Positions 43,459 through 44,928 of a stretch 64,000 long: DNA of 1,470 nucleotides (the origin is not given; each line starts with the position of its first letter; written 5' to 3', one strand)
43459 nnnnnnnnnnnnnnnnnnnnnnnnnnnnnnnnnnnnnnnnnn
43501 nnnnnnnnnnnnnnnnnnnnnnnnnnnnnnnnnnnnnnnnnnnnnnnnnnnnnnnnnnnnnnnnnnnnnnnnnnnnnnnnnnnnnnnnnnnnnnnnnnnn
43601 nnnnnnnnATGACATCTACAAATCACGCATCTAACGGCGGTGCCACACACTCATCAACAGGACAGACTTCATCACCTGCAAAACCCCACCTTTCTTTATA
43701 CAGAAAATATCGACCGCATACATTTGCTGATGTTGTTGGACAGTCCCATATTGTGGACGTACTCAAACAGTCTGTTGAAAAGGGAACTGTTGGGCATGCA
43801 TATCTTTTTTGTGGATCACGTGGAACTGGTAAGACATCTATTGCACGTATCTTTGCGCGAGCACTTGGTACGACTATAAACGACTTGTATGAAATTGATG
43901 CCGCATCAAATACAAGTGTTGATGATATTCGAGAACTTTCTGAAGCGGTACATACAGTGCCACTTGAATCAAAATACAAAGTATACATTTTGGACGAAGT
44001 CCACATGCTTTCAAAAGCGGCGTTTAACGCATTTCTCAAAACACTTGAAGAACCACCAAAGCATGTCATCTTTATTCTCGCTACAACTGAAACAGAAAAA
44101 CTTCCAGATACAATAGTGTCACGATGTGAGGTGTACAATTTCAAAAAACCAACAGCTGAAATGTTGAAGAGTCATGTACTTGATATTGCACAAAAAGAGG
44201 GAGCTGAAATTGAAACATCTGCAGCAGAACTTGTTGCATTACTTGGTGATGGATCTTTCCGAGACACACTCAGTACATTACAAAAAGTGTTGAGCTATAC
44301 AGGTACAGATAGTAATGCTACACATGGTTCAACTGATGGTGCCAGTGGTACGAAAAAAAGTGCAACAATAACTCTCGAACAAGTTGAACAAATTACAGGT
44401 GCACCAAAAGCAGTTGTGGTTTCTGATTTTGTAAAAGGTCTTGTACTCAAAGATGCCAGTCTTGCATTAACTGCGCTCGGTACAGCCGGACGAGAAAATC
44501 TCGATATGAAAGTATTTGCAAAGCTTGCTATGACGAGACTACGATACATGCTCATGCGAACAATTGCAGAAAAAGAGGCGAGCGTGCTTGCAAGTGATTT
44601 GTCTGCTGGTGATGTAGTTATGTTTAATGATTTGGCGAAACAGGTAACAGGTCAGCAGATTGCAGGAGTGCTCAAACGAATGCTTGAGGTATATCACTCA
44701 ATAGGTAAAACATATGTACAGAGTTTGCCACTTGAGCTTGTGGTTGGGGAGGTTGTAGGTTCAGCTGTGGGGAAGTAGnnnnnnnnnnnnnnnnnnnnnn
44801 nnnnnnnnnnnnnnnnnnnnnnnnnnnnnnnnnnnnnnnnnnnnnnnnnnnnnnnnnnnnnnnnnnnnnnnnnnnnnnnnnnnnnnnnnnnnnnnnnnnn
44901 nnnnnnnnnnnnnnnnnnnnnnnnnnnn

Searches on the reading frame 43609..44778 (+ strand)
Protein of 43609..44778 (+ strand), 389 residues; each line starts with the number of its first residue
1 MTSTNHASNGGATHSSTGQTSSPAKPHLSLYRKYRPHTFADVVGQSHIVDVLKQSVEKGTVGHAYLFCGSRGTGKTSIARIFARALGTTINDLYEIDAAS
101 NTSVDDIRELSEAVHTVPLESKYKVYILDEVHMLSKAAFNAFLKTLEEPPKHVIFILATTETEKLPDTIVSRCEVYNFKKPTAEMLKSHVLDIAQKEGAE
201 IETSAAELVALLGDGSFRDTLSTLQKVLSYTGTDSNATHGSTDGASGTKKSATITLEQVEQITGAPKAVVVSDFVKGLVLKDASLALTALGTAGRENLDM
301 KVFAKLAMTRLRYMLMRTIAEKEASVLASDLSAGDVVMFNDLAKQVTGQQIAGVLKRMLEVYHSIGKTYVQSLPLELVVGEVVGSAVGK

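Call 11: find_related_loci(query=window:43609-44778:+, collection=genome_contigs, flank=4000)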
Query window:43609-44778:+ (389 aa) in genome_contigs; peptide patterns used: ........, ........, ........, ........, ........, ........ (x = any residue, [..] = any of these).
188 stretches matched a pattern; 15 encode a relative of the query (tblastn E <= 1e-3); 15 distinct loci.
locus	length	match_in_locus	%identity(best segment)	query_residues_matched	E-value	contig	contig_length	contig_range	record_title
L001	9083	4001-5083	85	19-389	0e+0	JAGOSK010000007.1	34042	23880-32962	MAG: Candidatus Paceibacterota bacterium isolate Gw_Eff_bin_316 Gw_Eff_2322_length_34042_cov_25.604364, whole genome sho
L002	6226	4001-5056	72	20-380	4e-175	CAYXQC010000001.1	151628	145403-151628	MAG TPA_asm: uncultured Candidatus Saccharibacteria bacterium isolate SRP219642_co7_377 genome assembly, contig: NODE_90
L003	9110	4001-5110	66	1-383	5e-171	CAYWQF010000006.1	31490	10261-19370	MAG TPA_asm: uncultured Candidatus Saccharibacteria bacterium isolate SRP292972_co3_134 genome assembly, contig: NODE_90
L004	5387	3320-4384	68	21-389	4e-160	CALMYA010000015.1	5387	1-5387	MAG TPA_asm: uncultured bacterium isolate SRR6158316_bin.29_CONCOCT_v1.1_MAG genome assembly, contig: ERZ1749643.2324, w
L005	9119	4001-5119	58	27-381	7e-142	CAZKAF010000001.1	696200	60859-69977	MAG TPA_asm: uncultured Candidatus Saccharibacteria bacterium isolate SRP344714_co1_229 genome assembly, contig: NODE_5_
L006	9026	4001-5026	51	25-384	6e-120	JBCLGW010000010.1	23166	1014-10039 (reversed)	Parcubacteria group bacterium isolate SLM_LV1_02b-J04 Node_10_length_23166_cov_78.981940, whole genome shotgun sequence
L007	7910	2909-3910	51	30-385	1e-112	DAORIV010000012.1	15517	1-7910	MAG TPA_asm: Parcubacteria group bacterium isolate AMR_MDS_5568 NODE_643_length_15517_cov_11.999483, whole genome shotgu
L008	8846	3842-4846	50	29-384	2e-111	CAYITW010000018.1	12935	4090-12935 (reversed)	MAG TPA_asm: uncultured Candidatus Saccharibacteria bacterium isolate ERP119705_co5_455 genome assembly, contig: NODE_60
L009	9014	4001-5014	50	27-383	1e-106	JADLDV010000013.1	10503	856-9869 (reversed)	MAG: Candidatus Nomurabacteria bacterium isolate SJ288 c_000000468533, whole genome shotgun sequence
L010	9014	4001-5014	50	27-383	2e-106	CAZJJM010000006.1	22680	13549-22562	MAG TPA_asm: uncultured Candidatus Saccharibacteria bacterium isolate SRP286056_co2_346 genome assembly, contig: NODE_33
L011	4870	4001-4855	53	28-334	5e-104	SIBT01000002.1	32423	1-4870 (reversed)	MAG: Candidatus Nomurabacteria bacterium isolate Baikal-deep-G186 BACOMB-C6011, whole genome shotgun sequence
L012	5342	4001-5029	47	24-384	1e-102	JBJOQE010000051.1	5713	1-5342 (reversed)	MAG: Candidatus Parcubacteria bacterium isolate whiteclaycreek2_2019_sw_WHONDRS-S19S_0038_B_bin.31 scaffold_1788810, who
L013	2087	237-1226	46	30-379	2e-105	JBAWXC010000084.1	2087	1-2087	MAG: Candidatus Taylorbacteria bacterium isolate ELA053 MAG053_84, whole genome shotgun sequence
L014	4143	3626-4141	82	1-172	5e-91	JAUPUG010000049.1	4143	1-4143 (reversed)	MAG: Patescibacteria group bacterium isolate erpe_2018_sw_12hr_WHONDRS-SW48-000089_B_bin.38 scaffold_272248, whole genom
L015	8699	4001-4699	45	24-230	4e-62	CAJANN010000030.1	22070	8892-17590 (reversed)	MAG: uncultured Rhodospirillaceae bacterium isolate Loc080925-5-5m_bin-0134 genome assembly, contig: bin-0134:030/370, w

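Call 12: find_encoding_contigs(protein=window:43609-44778:+, flank=4000, max_places=10)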
Protein window:43609-44778:+ (389 aa): 1 contig read that carries it; 1 place shown.
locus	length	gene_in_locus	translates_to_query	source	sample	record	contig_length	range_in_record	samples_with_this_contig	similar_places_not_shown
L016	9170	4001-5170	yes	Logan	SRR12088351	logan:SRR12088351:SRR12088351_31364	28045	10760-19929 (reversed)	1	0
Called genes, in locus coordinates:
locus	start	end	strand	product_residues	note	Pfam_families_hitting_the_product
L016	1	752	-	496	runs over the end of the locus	PF03952:Enolase_N, PF00113:Enolase_C, PF13378:MR_MLE_C (weak)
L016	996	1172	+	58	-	-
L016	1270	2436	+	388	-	PF01207:Dus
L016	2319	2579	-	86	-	-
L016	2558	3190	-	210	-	-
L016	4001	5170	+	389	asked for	PF05496:RuvB_N (weak), PF13177:DNA_pol3_delta2 (weak), PF13401:AAA_22 (faint), PF00004:AAA, PF07728:AAA_5 (faint), PF13177:DNA_pol3_delta2, PF22608:DNAX_ATPase_lid (faint)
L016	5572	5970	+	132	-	-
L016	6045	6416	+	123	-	PF03713:DUF305, PF13628:DUF4142 (weak)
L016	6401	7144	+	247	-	PF13462:Thioredoxin_4, PF13098:Thioredoxin_2 (weak), PF01323:DSBA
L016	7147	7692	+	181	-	-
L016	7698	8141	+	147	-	PF02600:DsbB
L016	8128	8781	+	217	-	PF13462:Thioredoxin_4, PF01323:DSBA, PF13743:Thioredoxin_5 (faint)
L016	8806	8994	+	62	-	-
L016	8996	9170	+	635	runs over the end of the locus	PF00122:E1-E2_ATPase, PF00702:Hydrolase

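Call 20: find_related_loci(query=window:43609-44778:+, collection=metagenome_contigs, flank=3000)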
Query window:43609-44778:+ (389 aa) in metagenome_contigs; peptide patterns used: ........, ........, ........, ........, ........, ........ (x = any residue, [..] = any of these).
298 stretches matched a pattern; 10 encode a relative of the query (tblastn E <= 1e-3); 10 distinct loci.
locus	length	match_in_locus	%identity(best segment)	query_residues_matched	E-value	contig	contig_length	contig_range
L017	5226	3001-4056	72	20-380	3e-176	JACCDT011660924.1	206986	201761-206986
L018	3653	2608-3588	73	27-372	1e-180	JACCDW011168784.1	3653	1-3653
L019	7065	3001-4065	68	21-389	2e-158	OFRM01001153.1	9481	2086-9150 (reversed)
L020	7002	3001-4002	52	30-385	3e-114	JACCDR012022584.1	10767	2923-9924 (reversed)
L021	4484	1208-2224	50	28-383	4e-113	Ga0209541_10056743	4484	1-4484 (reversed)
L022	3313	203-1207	50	29-382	4e-115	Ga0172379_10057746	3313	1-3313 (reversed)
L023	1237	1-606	81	163-374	2e-116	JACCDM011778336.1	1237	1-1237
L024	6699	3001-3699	45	24-230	2e-62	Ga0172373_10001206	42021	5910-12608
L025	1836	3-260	65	286-371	5e-32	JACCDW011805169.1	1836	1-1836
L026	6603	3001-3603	31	42-217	1e-21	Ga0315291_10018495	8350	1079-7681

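Call 25: find_homologous_proteins(query=window:43609-44778:+, max_evalue=1e-60)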
Query window:43609-44778:+ (389 aa): 4670 proteins with E <= 1e-60 among 8000 candidates; the best 120 are listed.
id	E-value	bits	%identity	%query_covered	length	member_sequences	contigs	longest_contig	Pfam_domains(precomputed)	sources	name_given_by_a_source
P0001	1.8e-245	831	100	100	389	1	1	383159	PF00004.36,PF13401.13,PF22608.3,PF05496.19,PF13177.13,PF07728.21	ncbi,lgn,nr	ncbi:MAG: DNA polymerase III subunit gamma/tau [Candidatus Pacebacteria bacterium]|nr:DNA polymerase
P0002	6.3e-205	698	86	99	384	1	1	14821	PF00004.36,PF13401.13,PF05496.19,PF13177.13,PF07728.21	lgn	-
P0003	1.4e-203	694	85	97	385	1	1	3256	PF00004.36,PF13401.13,PF22608.3,PF05496.19,PF13177.13,PF07728.21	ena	-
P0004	8.2e-203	691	84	99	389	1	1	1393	PF00004.36,PF13401.13,PF05496.19,PF13177.13,PF07728.21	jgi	jgi:DNA polymerase III subunit gamma/tau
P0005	7.6e-202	688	85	100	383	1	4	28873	PF00004.36,PF13401.13,PF22608.3,PF05496.19,PF13177.13,PF07728.21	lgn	-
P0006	2.0e-201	687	84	99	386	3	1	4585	PF00004.36,PF13401.13,PF05496.19,PF13177.13,PF07728.21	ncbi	-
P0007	4.4e-201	685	85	99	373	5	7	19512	PF00004.36,PF13401.13,PF05496.19,PF13177.13,PF07728.21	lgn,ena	-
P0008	8.0e-201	685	86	100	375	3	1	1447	PF00004.36,PF13401.13,PF22608.3,PF05496.19,PF13177.13,PF07728.21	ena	-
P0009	1.2e-200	684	85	100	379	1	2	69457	PF00004.36,PF13401.13,PF22608.3,PF05496.19,PF13177.13,PF07728.21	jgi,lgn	-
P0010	2.7e-200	683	85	98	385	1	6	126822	PF00004.36,PF13401.13,PF05496.19,PF13177.13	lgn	-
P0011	5.5e-199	679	85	100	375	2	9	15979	PF00004.36,PF13401.13,PF22608.3,PF05496.19,PF13177.13,PF07728.21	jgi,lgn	jgi:DNA polymerase-3 subunit gamma/tau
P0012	8.9e-199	678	85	99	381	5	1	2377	PF00004.36,PF13401.13,PF22608.3,PF05496.19,PF13177.13,PF07728.21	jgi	jgi:DNA polymerase-3 subunit gamma/tau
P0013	5.9e-197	672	84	99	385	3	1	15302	PF00004.36,PF13401.13,PF22608.3,PF05496.19,PF13177.13,PF07728.21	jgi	-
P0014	3.6e-196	669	80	98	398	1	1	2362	PF00004.36,PF13401.13,PF05496.19,PF13177.13,PF07728.21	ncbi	-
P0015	2.3e-194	663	85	95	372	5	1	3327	PF00004.36,PF13401.13,PF05496.19,PF13177.13,PF07728.21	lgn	-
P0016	1.5e-193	661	86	92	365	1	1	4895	PF00004.36,PF13401.13,PF05496.19,PF13177.13,PF07728.21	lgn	-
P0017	5.0e-192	656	87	92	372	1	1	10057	PF00004.36,PF13401.13,PF05496.19,PF13177.13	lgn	-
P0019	3.3e-184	630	82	92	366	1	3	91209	PF00004.36,PF13401.13,PF05496.19,PF13177.13,PF07728.21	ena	-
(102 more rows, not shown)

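Call 27: find_encoding_contigs(protein=P0002, flank=3000, max_places=3)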
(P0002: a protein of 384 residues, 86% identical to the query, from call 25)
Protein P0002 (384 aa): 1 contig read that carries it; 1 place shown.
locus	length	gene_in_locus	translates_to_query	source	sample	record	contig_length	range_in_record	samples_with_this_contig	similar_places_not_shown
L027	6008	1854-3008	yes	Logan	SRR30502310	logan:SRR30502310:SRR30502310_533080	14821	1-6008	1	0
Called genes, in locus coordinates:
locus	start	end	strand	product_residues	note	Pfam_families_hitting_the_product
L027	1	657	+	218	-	?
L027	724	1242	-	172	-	-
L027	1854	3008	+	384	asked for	PF05496:RuvB_N (weak), PF13177:DNA_pol3_delta2 (weak), PF00004:AAA, PF07728:AAA_5 (faint), PF13401:AAA_22 (faint), PF13177:DNA_pol3_delta2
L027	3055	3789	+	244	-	-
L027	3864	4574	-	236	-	PF13676:TIR_2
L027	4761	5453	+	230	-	PF01844:HNH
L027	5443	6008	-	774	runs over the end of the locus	PF01555:N6_N4_Mtase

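Call 28: find_encoding_contigs(protein=P0005, flank=3000, max_places=3)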
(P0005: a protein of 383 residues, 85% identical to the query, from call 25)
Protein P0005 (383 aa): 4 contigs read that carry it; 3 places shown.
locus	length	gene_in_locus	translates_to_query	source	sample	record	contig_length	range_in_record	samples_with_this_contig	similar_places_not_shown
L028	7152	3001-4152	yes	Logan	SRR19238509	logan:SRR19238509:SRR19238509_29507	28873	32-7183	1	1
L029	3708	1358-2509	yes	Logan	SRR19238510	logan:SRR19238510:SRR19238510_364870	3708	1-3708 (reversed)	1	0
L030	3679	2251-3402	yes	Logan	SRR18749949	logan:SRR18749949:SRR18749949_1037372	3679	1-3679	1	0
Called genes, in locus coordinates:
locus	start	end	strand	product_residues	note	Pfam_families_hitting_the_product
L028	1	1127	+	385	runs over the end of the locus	?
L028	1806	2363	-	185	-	-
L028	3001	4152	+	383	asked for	PF05496:RuvB_N (weak), PF13177:DNA_pol3_delta2 (weak), PF00004:AAA, PF07728:AAA_5 (faint), PF13401:AAA_22 (faint), PF13177:DNA_pol3_delta2, PF22608:DNAX_ATPase_lid (weak)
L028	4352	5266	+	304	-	-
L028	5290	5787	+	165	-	-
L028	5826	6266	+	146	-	-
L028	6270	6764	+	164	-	PF00293:NUDIX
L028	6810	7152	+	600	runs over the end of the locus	PF01471:PG_binding_1, PF00801:PKD (weak), PF18911:PKD_4 (weak)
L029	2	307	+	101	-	?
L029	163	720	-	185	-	-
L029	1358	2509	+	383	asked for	PF05496:RuvB_N (weak), PF13177:DNA_pol3_delta2 (weak), PF00004:AAA, PF07728:AAA_5 (faint), PF13401:AAA_22 (faint), PF13177:DNA_pol3_delta2, PF22608:DNAX_ATPase_lid (weak)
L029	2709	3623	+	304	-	-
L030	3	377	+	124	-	?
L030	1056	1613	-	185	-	-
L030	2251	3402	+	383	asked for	PF05496:RuvB_N (weak), PF13177:DNA_pol3_delta2 (weak), PF00004:AAA, PF07728:AAA_5 (faint), PF13401:AAA_22 (faint), PF13177:DNA_pol3_delta2, PF22608:DNAX_ATPase_lid (weak)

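Call 29: find_encoding_contigs(protein=P0007, flank=3000, max_places=3)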
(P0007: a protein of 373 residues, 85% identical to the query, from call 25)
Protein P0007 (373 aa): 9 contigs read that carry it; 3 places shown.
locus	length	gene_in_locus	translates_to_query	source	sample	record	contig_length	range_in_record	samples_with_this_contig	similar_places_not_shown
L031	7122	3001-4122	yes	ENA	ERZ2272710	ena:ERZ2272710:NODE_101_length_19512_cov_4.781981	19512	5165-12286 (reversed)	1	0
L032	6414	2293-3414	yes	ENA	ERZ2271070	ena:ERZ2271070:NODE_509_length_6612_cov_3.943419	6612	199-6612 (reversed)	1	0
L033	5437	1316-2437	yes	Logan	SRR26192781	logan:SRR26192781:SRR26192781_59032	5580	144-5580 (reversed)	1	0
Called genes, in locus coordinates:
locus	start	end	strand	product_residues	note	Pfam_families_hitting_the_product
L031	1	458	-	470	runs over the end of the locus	PF03952:Enolase_N, PF00113:Enolase_C, PF13378:MR_MLE_C (weak)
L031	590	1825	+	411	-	PF01207:Dus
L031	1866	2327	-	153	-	-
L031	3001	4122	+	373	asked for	PF05496:RuvB_N (weak), PF13177:DNA_pol3_delta2 (weak), PF07728:AAA_5 (faint), PF13401:AAA_22 (faint), PF00004:AAA, PF13177:DNA_pol3_delta2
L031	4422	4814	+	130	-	-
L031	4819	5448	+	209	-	-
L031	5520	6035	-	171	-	-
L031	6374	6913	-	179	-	PF04229:GrpB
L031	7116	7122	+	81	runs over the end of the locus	PF01471:PG_binding_1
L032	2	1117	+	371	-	?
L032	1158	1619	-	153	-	-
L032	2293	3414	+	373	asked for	PF05496:RuvB_N (weak), PF13177:DNA_pol3_delta2 (weak), PF07728:AAA_5 (faint), PF13401:AAA_22 (faint), PF00004:AAA, PF13177:DNA_pol3_delta2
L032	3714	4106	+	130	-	-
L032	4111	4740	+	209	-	-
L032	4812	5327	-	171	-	-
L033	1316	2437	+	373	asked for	PF05496:RuvB_N (weak), PF13177:DNA_pol3_delta2 (weak), PF07728:AAA_5 (faint), PF13401:AAA_22 (faint), PF00004:AAA, PF13177:DNA_pol3_delta2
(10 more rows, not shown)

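Call 30: find_encoding_contigs(protein=P0009, flank=3000, max_places=3)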
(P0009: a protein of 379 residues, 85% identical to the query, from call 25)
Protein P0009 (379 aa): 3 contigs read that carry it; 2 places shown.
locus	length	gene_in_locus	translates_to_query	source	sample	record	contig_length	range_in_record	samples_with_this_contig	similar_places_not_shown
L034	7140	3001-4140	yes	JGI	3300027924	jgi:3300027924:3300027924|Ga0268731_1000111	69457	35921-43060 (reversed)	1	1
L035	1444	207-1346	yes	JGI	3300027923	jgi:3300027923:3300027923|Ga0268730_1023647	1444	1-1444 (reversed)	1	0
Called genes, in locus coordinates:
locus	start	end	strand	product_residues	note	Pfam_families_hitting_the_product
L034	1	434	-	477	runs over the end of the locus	PF03952:Enolase_N, PF00113:Enolase_C, PF13378:MR_MLE_C (weak)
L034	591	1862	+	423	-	PF01207:Dus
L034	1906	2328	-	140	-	-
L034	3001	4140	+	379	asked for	PF05496:RuvB_N (weak), PF13177:DNA_pol3_delta2 (weak), PF07728:AAA_5 (faint), PF13401:AAA_22 (faint), PF00004:AAA, PF13177:DNA_pol3_delta2, PF22608:DNAX_ATPase_lid (weak)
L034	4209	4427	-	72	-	-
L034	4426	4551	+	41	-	-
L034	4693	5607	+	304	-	-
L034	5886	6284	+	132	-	-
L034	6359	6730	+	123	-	PF03713:DUF305, PF13628:DUF4142 (weak)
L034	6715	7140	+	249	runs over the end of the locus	PF13462:Thioredoxin_4, PF13098:Thioredoxin_2, PF01323:DSBA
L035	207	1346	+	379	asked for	PF05496:RuvB_N (weak), PF13177:DNA_pol3_delta2 (weak), PF07728:AAA_5 (faint), PF13401:AAA_22 (faint), PF00004:AAA, PF13177:DNA_pol3_delta2, PF22608:DNAX_ATPase_lid (weak)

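Call 31: find_encoding_contigs(protein=P0010, flank=3000, max_places=3)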
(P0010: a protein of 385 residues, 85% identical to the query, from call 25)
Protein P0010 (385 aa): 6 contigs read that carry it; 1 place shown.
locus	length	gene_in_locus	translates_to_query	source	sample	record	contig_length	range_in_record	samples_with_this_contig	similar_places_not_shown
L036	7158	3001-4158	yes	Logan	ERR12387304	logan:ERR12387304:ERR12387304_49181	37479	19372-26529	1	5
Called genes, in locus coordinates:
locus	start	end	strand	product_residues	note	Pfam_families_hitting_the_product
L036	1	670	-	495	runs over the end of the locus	PF03952:Enolase_N, PF00113:Enolase_C, PF13378:MR_MLE_C (weak)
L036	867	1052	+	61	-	-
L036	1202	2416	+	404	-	PF01207:Dus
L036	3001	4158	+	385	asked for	PF05496:RuvB_N (weak), PF13177:DNA_pol3_delta2 (weak), PF00004:AAA, PF13401:AAA_22 (faint), PF13177:DNA_pol3_delta2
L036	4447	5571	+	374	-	PF00266:Aminotran_5 (weak)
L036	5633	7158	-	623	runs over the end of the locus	-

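Call 32: find_encoding_contigs(protein=P0011, flank=3000, max_places=3)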
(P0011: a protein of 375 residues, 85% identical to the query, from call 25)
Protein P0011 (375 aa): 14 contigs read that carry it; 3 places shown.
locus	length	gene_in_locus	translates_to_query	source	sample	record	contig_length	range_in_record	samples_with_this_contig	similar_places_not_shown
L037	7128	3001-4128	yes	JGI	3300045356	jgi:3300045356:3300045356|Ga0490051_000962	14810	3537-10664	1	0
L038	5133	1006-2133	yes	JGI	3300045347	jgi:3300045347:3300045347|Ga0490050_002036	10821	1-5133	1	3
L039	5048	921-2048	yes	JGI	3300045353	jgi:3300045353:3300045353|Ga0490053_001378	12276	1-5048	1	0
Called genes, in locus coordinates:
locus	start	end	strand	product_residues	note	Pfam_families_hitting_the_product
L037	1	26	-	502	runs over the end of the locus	PF03952:Enolase_N, PF00113:Enolase_C, PF13378:MR_MLE_C (weak)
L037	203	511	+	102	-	-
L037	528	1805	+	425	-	PF01207:Dus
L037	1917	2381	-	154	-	-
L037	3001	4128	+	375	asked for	PF05496:RuvB_N (weak), PF13177:DNA_pol3_delta2 (weak), PF13401:AAA_22 (faint), PF00004:AAA, PF07728:AAA_5 (faint), PF13177:DNA_pol3_delta2, PF22608:DNAX_ATPase_lid (weak)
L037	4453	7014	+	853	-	PF18741:MTES_1575 (faint), PF00270:DEAD, PF04851:ResIII, PF18766:SWI2_SNF2 (weak), PF00271:Helicase_C, PF09491:RE_AlwI (weak)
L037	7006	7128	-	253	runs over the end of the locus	PF01555:N6_N4_Mtase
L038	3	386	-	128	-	?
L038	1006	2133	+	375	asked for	PF05496:RuvB_N (weak), PF13177:DNA_pol3_delta2 (weak), PF13401:AAA_22 (faint), PF00004:AAA, PF07728:AAA_5 (faint), PF13177:DNA_pol3_delta2, PF22608:DNAX_ATPase_lid (weak)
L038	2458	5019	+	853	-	PF18741:MTES_1575 (faint), PF00270:DEAD, PF04851:ResIII, PF18766:SWI2_SNF2 (weak), PF00271:Helicase_C, PF09491:RE_AlwI (weak)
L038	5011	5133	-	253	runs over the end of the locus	PF01555:N6_N4_Mtase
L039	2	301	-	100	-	?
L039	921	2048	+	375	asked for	PF05496:RuvB_N (weak), PF13177:DNA_pol3_delta2 (weak), PF13401:AAA_22 (faint), PF00004:AAA, PF07728:AAA_5 (faint), PF13177:DNA_pol3_delta2, PF22608:DNAX_ATPase_lid (weak)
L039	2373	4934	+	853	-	PF18741:MTES_1575 (faint), PF00270:DEAD, PF04851:ResIII, PF18766:SWI2_SNF2 (weak), PF00271:Helicase_C, PF09491:RE_AlwI (weak)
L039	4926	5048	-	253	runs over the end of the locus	PF01555:N6_N4_Mtase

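Call 33: find_encoding_contigs(protein=P0013, flank=3000, max_places=2)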
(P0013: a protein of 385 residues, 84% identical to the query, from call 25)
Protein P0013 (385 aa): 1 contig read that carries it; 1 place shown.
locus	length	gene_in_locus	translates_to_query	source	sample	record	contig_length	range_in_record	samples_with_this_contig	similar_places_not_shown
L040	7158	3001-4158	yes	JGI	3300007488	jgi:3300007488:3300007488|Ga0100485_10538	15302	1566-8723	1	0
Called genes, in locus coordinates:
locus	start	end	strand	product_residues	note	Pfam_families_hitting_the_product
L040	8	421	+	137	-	PF01442:Apolipoprotein (weak)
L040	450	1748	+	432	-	PF01207:Dus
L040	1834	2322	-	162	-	-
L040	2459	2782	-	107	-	-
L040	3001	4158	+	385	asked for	PF05496:RuvB_N (weak), PF13177:DNA_pol3_delta2 (weak), PF00004:AAA, PF07728:AAA_5 (faint), PF13401:AAA_22 (faint), PF13177:DNA_pol3_delta2, PF22608:DNAX_ATPase_lid (weak)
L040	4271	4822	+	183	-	PF00293:NUDIX (weak)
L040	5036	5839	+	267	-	-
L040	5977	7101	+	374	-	PF00266:Aminotran_5 (weak)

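Call 34: find_encoding_contigs(protein=P0019, flank=3000, max_places=2)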
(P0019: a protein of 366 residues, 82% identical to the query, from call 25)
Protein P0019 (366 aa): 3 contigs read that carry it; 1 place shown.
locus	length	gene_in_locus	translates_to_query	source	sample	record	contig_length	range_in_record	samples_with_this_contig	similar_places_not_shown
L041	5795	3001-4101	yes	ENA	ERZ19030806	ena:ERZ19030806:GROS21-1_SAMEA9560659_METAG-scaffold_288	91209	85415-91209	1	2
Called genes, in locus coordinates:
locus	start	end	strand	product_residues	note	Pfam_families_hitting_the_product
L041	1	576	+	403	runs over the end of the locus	PF01207:Dus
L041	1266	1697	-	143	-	-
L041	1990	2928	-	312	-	-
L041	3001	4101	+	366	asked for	PF05496:RuvB_N (weak), PF13177:DNA_pol3_delta2 (weak), PF00004:AAA, PF07728:AAA_5 (faint), PF13401:AAA_22 (faint), PF13177:DNA_pol3_delta2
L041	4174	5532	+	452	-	-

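Call 43: search_protein_families(library=pfam, proteins=[L001:2768-3244:-, L034:1906-2328:-, L028:1806-2363:-, L031:1866-2327:-, L037:1917-2381:-, L040:1834-2322:-, L041:1266-1697:-, L041:1990-2928:-, L027:724-1242:-], max_evalue=1)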
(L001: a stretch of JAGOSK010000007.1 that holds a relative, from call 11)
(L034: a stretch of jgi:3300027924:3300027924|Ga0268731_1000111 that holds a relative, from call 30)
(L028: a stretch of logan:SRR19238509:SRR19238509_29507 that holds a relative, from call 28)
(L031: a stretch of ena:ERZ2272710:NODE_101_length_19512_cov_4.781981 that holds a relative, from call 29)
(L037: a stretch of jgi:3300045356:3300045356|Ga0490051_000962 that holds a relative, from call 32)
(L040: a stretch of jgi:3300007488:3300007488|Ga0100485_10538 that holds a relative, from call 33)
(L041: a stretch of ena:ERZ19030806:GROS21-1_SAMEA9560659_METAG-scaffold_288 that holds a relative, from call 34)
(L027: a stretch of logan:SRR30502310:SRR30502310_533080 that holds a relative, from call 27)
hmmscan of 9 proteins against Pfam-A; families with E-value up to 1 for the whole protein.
L001:2768-3244:- (158 aa): 0 families

L034:1906-2328:- (140 aa): 0 families

L028:1806-2363:- (185 aa): 1 family
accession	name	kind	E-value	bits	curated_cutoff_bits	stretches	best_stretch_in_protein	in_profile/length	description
PF01422.22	zf-NF-X1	-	0.37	11.3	22.7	1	18-25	9-16/19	NF-X1 type zinc finger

L031:1866-2327:- (153 aa): 0 families

L037:1917-2381:- (154 aa): 0 families

L040:1834-2322:- (162 aa): 1 family
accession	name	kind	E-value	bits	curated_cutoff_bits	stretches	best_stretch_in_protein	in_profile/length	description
PF17601.7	DUF5497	-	0.38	11.5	27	0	88-109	9-30/89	Family of unknown function (DUF5497)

L041:1266-1697:- (143 aa): 0 families

L041:1990-2928:- (312 aa): 0 families

L027:724-1242:- (172 aa): 0 families

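Call 46: search_protein_families(library=padloc, proteins=[L001:2768-3244:-, L034:1906-2328:-, L028:1806-2363:-, L031:1866-2327:-, L041:1990-2928:-], max_evalue=1)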
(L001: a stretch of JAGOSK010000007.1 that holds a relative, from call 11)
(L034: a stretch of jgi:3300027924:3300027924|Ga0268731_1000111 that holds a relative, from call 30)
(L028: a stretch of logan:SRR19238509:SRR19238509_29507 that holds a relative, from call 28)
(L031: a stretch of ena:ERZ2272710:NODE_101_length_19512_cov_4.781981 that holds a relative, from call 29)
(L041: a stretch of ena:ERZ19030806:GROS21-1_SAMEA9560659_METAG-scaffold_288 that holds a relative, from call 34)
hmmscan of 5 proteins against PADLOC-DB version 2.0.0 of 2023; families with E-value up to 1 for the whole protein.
L001:2768-3244:- (158 aa): 0 families

L034:1906-2328:- (140 aa): 0 families

L028:1806-2363:- (185 aa): 0 families

L031:1866-2327:- (153 aa): 0 families

L041:1990-2928:- (312 aa): 0 families

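Call 47: find_encoding_contigs(protein=P0017, flank=3000, max_places=2)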
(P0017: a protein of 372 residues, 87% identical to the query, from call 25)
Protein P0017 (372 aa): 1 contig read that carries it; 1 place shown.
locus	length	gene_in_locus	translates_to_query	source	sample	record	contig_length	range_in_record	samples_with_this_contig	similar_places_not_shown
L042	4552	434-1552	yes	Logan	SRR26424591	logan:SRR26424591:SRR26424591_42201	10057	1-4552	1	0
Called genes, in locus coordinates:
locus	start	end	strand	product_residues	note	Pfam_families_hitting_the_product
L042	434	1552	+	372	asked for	PF05496:RuvB_N (weak), PF13177:DNA_pol3_delta2 (weak), PF13401:AAA_22 (faint), PF00004:AAA, PF13177:DNA_pol3_delta2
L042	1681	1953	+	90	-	-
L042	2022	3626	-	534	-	PF00239:Resolvase, PF07508:Recombinase, PF13408:Zn_ribbon_recom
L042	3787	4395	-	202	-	-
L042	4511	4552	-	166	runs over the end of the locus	-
